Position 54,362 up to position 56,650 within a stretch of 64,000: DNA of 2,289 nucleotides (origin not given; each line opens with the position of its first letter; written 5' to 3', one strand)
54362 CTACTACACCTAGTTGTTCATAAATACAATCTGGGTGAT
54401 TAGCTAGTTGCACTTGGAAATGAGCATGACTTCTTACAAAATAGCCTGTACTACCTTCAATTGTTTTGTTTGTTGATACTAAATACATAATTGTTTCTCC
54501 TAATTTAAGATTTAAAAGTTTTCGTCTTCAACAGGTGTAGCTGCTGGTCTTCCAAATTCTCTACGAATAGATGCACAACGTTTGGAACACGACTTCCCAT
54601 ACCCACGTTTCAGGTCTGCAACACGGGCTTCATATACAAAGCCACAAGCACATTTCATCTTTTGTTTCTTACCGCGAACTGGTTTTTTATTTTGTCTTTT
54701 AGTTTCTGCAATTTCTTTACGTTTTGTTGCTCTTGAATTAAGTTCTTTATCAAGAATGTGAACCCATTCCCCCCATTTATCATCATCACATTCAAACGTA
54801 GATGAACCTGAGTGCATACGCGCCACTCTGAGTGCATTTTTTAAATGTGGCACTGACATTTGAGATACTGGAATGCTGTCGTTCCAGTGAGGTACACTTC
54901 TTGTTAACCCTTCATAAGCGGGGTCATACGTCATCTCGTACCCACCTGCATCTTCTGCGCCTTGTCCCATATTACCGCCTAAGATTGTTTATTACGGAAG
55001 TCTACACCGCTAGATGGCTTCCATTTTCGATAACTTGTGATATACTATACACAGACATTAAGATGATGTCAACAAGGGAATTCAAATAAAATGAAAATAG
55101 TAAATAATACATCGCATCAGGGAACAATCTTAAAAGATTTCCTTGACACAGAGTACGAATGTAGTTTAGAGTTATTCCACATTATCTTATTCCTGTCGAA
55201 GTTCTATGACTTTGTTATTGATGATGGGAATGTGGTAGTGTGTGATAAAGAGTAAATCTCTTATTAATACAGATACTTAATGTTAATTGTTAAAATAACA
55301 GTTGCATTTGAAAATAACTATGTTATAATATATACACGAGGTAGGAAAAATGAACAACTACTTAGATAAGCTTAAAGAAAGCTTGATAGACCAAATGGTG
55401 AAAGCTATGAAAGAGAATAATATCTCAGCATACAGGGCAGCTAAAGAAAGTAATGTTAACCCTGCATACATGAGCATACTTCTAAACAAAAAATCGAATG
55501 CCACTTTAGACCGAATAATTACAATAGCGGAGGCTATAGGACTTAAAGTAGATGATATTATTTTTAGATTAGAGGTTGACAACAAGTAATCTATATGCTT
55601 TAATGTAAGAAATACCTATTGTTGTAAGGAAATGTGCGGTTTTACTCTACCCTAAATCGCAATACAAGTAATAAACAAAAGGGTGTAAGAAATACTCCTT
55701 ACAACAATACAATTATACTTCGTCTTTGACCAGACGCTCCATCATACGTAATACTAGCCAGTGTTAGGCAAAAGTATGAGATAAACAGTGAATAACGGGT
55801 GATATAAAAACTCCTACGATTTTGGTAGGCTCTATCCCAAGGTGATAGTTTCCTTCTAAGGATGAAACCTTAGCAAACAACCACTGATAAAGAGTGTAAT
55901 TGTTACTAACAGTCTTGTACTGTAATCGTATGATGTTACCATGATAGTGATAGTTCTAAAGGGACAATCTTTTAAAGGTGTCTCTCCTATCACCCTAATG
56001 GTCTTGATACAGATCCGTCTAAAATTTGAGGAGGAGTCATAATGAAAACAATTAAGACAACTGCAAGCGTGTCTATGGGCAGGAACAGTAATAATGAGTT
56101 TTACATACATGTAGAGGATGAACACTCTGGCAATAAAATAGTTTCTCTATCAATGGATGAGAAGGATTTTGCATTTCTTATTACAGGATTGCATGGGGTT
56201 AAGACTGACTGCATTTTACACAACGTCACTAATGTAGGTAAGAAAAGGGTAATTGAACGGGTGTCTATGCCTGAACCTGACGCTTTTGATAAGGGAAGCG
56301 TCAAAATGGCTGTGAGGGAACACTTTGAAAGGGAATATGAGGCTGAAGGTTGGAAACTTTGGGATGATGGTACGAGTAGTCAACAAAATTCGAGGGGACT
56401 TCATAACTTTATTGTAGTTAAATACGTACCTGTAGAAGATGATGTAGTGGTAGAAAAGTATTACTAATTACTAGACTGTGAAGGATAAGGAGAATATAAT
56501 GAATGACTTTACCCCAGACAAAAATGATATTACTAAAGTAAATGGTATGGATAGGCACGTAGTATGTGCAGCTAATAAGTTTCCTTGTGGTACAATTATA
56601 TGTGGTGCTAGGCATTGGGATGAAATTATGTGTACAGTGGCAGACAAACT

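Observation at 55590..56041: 450-bp non-coding region after the HTH regulator with direct and inverted repeats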

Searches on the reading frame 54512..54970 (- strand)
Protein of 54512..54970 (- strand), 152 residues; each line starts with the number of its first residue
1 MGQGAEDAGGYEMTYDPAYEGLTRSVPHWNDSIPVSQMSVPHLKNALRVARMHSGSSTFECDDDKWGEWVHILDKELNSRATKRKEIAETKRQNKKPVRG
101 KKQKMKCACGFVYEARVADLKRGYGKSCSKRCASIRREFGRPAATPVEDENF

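Call 29: search_protein_families(library=pfam, proteins=[window:54512-54970:-], max_evalue=1)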
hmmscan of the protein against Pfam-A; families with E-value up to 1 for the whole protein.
window:54512-54970:- (152 aa): 3 families
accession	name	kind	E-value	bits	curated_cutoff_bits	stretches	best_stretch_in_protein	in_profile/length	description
PF15978.11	TnsD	-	0.045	13.2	32.4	1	83-122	132-171/355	Tn7-like transposition protein D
PF23368.1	DUF7092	-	0.2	12.7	24.5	1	31-71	34-75/77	Domain of unknown function (DUF7092)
PF10597.14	U5_2-snRNA_bdg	-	0.23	12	33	1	34-68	22-56/134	U5-snRNA binding site 2 of PrP8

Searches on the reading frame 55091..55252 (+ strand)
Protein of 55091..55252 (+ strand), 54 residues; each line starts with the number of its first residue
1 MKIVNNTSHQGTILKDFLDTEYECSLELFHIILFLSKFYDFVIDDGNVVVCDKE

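Call 29: search_protein_families(library=pfam, proteins=[window:55091-55252:+], max_evalue=1)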
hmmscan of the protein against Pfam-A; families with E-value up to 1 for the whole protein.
window:55091-55252:+ (54 aa): 0 families

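Call 39: search_protein_families(library=phrogs, proteins=[window:55091-55252:+], max_evalue=1)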
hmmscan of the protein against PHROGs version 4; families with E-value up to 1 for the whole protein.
window:55091-55252:+ (54 aa): 0 families

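Call 41: find_related_loci(query=A2, collection=viral_contigs, flank=4000)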
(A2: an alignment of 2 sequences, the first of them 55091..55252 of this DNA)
Query A2 (54 aa) in viral_contigs; peptide patterns used: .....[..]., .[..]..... (x = any residue, [..] = any of these).
193 stretches matched a pattern; 2 encode a relative of the query (tblastn E <= 1e-3); 2 distinct loci.
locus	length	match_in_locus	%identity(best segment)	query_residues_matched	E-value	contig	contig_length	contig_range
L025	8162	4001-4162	85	1-54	4e-29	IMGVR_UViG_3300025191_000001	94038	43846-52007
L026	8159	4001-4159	74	2-54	8e-22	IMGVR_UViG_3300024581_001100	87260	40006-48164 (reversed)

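Call 50: find_related_loci(query=A4, collection=metagenome_contigs, flank=3000)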
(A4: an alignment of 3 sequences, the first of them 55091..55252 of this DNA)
Query A4 (54 aa) in metagenome_contigs; peptide patterns used: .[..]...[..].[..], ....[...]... (x = any residue, [..] = any of these).
600 stretches matched a pattern (row limit reached: there are more); 1 encode a relative of the query (tblastn E <= 1e-3); 1 distinct loci.
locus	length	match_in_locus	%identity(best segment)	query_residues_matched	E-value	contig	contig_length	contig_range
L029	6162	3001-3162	85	1-54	2e-29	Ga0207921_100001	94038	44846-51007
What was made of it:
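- Tried and rejected: The metagenome scan re-found only the L025 contig (call 50).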

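Call 83: search_protein_families(library=pfam, proteins=[L025:5296-6000:+], max_evalue=0.01)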
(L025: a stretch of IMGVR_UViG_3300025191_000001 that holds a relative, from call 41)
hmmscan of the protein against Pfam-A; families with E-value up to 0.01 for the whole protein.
L025:5296-6000:+ (235 aa): 2 families
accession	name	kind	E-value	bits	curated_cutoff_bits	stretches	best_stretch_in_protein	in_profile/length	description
PF02086.21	MethyltransfD12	-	1.8e-15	57.8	22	2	3-83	1-85/253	D12 class N6 adenine-specific DNA methyltransferase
PF01555.25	N6_N4_Mtase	-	0.0068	16.8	26.7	0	155-191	2-41/221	DNA methylase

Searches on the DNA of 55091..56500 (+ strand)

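Call 5: search_rna_families(source=window, start=55200, end=56200, threshold=evalue, max_evalue=10, show_alignments=3)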
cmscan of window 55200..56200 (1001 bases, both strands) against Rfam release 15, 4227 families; matches with E-value up to 10: 4.
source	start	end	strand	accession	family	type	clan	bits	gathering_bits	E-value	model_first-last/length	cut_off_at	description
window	56108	56187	+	RF00353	snoR31_Z110_Z27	Gene; snRNA; snoRNA; CD-box;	-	20.6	45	6.3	1-97/97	no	Small nucleolar RNA snoR31/Z110/Z27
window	55375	55470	+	RF02942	Clostridiales-3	Gene; sRNA;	-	18.7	103.4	0.013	1-264/264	no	Clostridiales-3 RNA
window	55525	55536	+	RF01381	HIV-1_SL3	Cis-reg;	-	14.9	33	2.6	5-16/23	no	HIV-1 stem-loop 3 Psi packaging signal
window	55883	55912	+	RF01307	sR55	Gene; snRNA; snoRNA; CD-box;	-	13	35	5.3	1-65/65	no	Small nucleolar RNA sR55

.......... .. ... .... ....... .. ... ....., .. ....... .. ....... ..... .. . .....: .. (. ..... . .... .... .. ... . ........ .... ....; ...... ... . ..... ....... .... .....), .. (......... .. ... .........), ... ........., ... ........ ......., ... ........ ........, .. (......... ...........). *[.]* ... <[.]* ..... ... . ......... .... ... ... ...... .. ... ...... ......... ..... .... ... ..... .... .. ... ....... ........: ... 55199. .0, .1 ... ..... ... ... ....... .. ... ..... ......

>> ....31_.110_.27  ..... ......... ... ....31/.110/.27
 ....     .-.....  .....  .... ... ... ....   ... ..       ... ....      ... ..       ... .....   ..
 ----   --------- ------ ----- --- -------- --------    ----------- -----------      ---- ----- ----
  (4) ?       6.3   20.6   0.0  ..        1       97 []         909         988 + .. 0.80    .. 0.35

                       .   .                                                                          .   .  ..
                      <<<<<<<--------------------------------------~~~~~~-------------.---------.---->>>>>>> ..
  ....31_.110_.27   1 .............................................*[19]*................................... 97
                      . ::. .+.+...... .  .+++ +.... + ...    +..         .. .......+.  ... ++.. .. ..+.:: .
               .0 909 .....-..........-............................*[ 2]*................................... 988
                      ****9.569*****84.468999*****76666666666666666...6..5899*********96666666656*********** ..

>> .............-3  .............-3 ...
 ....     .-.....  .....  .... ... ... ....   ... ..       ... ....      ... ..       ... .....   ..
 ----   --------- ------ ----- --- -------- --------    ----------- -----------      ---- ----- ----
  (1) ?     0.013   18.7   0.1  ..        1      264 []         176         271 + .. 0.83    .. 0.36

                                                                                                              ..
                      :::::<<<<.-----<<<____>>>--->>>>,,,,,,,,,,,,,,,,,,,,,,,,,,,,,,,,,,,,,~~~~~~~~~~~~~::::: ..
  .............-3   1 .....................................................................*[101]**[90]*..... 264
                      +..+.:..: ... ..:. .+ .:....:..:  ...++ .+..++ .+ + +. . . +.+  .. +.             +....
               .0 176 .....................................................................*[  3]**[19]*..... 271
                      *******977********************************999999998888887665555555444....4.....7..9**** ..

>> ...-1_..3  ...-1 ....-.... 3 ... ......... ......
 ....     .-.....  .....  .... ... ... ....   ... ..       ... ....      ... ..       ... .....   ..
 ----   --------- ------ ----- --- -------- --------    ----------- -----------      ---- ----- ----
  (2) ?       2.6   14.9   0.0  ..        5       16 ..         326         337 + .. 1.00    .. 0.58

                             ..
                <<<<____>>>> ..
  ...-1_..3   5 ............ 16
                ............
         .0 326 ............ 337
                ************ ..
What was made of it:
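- On Any Rfam 15 family / tRNA / tmRNA: Only noise appears at E up to 10 in 55200-56200 (call 5).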

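Call 8: search_dna_similar(query=window:55300-56500:+, collection=phages, mode=distant, max_rows=40)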
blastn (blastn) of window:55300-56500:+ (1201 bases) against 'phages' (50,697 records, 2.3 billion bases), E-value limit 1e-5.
Records with a match: 2; places in all: 2; records where one place covers at least 80% of the query: 2.
Best place of each record, by identity: >=99% 2.
By first word of the organism name: Alteromonas 2.
By host as written in the record: Alteromonas sp. 2.
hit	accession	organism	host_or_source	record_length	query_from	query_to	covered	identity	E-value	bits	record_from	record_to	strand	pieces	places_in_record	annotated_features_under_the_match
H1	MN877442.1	Alteromonas phage vB_AmeM_PT11-V22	Alteromonas sp.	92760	1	1201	100%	100.0%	0e+0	2167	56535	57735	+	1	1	hypothetical protein (x3) | DNA-binding HTH domain-containing protein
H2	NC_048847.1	Alteromonas phage vB_AmeM_PT11-V22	Alteromonas sp.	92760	1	1201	100%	100.0%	0e+0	2167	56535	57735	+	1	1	hypothetical protein (x3) | DNA-binding HTH domain-containing protein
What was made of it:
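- Tried and rejected: DNA homologues of the region. blastn 'distant' against 50,697 phage records returned only V22 itself (call 8).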

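Call 9: get_annotated_region(hit=H1, flank=8000)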
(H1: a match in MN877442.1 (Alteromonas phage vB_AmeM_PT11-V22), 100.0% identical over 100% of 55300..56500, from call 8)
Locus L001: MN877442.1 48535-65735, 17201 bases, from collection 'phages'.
description: Alteromonas phage vB_AmeM_PT11-V22, complete genome.
organism: Alteromonas phage vB_AmeM_PT11-V22 (NCBI taxid 2704031)
taxonomy: Viruses; Duplodnaviria; Heunggongvirae; Uroviricota; Caudoviricetes; Myoalterovirus; Myoalterovirus PT11V22
host: Alteromonas sp.; source: surface seawater; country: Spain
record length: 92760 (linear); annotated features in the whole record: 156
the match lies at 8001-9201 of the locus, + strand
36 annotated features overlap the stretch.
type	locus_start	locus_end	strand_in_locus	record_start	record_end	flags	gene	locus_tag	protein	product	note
CDS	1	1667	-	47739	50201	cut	-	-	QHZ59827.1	DNA polymerase I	ORF68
CDS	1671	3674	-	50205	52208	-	-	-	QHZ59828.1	DNA primase-helicase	ORF69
CDS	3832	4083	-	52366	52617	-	-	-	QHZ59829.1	hypothetical protein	ORF70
CDS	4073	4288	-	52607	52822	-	-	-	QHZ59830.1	hypothetical protein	ORF71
CDS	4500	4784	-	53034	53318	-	-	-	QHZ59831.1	transmembrane domain protein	ORF72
CDS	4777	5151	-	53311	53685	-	-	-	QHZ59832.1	hypothetical protein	ORF73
CDS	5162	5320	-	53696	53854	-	-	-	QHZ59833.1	hypothetical protein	ORF74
CDS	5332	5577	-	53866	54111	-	-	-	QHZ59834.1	hypothetical protein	ORF75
CDS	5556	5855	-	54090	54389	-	-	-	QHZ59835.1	hypothetical protein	ORF76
CDS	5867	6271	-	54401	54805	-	-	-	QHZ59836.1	hypothetical protein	ORF77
CDS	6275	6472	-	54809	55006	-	-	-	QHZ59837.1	hypothetical protein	ORF78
CDS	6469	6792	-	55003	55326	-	-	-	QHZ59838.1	hypothetical protein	ORF79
CDS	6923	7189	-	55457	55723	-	-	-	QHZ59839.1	hypothetical protein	ORF80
CDS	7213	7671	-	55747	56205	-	-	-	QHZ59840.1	hypothetical protein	ORF81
CDS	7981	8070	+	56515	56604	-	-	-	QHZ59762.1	hypothetical protein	hypothetical protein; ORF82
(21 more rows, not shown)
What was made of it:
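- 55302..55329 (+): Promoter P1 of the HTH gene: TTGCAT (55302-07), 16-nt spacer, TGtTATAAT (55321-29). GenBank ORF82 (55280-55369) overlaps it (call 9).
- The phage has a T7-like polymerase and primase-helicase a few kb away (call 9).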

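Call 46: search_rna_families(source=L025, start=4400, end=5200, threshold=evalue, max_evalue=10, show_alignments=2)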
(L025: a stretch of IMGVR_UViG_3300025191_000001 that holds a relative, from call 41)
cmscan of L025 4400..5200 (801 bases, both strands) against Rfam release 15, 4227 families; matches with E-value up to 10: 2.
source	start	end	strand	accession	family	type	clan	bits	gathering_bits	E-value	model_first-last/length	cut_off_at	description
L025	4861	4989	+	RF01579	RUF2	Gene; sRNA;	-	22.9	90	0.74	1-154/154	no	Plasmodium RNA of unknown function RUF2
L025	4664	4744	+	RF03731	mir-7371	Gene; miRNA;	-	16.6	62.6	7.7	1-59/59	no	mir-7371 microRNA precursor family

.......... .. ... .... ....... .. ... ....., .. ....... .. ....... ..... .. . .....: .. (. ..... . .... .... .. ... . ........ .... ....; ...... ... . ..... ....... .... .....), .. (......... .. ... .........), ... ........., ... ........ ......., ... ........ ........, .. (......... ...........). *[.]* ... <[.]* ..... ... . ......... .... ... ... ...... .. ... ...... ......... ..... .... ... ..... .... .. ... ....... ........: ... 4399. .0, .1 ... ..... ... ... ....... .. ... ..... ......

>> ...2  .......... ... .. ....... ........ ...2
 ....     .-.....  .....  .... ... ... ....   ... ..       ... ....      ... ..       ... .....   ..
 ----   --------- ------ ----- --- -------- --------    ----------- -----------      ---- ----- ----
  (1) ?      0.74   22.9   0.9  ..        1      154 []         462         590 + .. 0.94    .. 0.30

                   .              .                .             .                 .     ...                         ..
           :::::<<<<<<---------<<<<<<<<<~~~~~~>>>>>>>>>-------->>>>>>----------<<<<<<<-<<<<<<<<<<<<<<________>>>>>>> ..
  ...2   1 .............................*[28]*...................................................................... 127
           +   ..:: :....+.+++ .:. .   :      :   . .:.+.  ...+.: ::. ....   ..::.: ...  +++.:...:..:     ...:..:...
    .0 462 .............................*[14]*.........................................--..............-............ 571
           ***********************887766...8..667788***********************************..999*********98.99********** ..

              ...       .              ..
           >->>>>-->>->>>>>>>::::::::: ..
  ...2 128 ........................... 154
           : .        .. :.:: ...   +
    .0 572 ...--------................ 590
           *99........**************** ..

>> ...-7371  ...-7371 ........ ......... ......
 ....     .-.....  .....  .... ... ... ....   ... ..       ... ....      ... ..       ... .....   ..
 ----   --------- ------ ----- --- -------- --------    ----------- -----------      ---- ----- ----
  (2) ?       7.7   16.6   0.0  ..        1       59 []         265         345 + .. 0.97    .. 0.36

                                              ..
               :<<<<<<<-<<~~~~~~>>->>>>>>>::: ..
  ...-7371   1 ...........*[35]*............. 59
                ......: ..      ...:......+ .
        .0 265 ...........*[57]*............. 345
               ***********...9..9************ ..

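Call 51: search_dna_similar(query=L025:4486-4940:+, collection=phages, mode=distant, max_evalue=0.01, max_rows=30)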
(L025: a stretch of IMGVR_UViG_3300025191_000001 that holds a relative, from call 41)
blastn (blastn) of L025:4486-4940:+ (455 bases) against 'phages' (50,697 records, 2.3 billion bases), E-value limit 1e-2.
Records with a match: 2; places in all: 2; records where one place covers at least 80% of the query: 0.
Best place of each record, by identity: 60-80% 2.
By first word of the organism name: Alteromonas 2.
By host as written in the record: Alteromonas sp. 2.
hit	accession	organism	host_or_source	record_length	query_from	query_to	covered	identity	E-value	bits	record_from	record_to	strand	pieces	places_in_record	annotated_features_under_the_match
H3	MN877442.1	Alteromonas phage vB_AmeM_PT11-V22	Alteromonas sp.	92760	264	455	42%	71.0%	5e-13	81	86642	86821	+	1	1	none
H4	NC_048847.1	Alteromonas phage vB_AmeM_PT11-V22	Alteromonas sp.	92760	264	455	42%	71.0%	5e-13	81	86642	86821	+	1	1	none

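Call 87: search_with_rna_model(model_id=R1, sources=[L032, L024, L025, L005, L030, L031, L003, L006, L011, L012, L018, L021], max_evalue=1, show_alignments=0)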
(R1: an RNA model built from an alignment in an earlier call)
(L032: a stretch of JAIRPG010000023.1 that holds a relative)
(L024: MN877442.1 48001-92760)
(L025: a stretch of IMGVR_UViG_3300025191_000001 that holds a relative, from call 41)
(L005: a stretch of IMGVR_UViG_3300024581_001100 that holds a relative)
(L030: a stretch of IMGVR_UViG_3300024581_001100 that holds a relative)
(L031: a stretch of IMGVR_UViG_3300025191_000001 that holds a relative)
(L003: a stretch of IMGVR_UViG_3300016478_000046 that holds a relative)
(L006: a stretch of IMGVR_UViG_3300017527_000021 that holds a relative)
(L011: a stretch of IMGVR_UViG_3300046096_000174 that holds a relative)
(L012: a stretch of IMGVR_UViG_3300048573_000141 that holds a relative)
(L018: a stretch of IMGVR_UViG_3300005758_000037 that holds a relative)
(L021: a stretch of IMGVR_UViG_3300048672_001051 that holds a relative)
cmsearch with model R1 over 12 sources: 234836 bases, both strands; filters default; matches with E-value up to 1: 6.
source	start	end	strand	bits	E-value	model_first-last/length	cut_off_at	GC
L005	6549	6673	-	112.7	1e-22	1-135/135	no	0.39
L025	4637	4759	+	105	5.3e-21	1-135/135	no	0.4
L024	38532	38652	+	93.6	1.8e-18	1-135/135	no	0.44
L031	6273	6393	+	91.2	6.2e-18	1-135/135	no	0.44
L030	1198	1317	-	83.1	3.9e-16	1-135/135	no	0.42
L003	12554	12679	+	15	0.49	1-135/135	no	0.33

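Call 90: search_with_rna_model(model_id=R1, source=window, start=55590, end=56041, filters=off, max_evalue=10, show_alignments=4)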
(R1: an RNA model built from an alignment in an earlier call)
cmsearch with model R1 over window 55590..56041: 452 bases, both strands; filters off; matches with E-value up to 10: 15.
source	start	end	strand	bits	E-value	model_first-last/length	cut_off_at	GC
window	55931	55997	-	10.5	0.0097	1-135/135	no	0.37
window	55857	55872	+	2.6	0.56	1-135/135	no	0.31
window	55844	55859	-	-0.1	2.2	1-135/135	no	0.31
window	55635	55655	-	-0.6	2.8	1-135/135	no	0.43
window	55669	55680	+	-1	3.5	1-135/135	no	0.08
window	55684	55703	-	-2.4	7.1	27-46/135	no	0.3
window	56020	56041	-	-2.5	7.5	1-135/135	no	0.32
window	55798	55814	+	-2.5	7.6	69-85/135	no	0.35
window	55813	55829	-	-2.6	8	104-120/135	no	0.47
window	55977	55994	+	-2.7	8.2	28-45/135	no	0.56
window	55949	55969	+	-2.8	8.9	102-122/135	no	0.38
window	55617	55627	-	-2.9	9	1-135/135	no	0.18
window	55699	55709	+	-2.9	9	1-135/135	no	0.18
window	55895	55905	-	-2.9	9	1-135/135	no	0.18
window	55832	55848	+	-2.9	9.1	104-120/135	no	0.47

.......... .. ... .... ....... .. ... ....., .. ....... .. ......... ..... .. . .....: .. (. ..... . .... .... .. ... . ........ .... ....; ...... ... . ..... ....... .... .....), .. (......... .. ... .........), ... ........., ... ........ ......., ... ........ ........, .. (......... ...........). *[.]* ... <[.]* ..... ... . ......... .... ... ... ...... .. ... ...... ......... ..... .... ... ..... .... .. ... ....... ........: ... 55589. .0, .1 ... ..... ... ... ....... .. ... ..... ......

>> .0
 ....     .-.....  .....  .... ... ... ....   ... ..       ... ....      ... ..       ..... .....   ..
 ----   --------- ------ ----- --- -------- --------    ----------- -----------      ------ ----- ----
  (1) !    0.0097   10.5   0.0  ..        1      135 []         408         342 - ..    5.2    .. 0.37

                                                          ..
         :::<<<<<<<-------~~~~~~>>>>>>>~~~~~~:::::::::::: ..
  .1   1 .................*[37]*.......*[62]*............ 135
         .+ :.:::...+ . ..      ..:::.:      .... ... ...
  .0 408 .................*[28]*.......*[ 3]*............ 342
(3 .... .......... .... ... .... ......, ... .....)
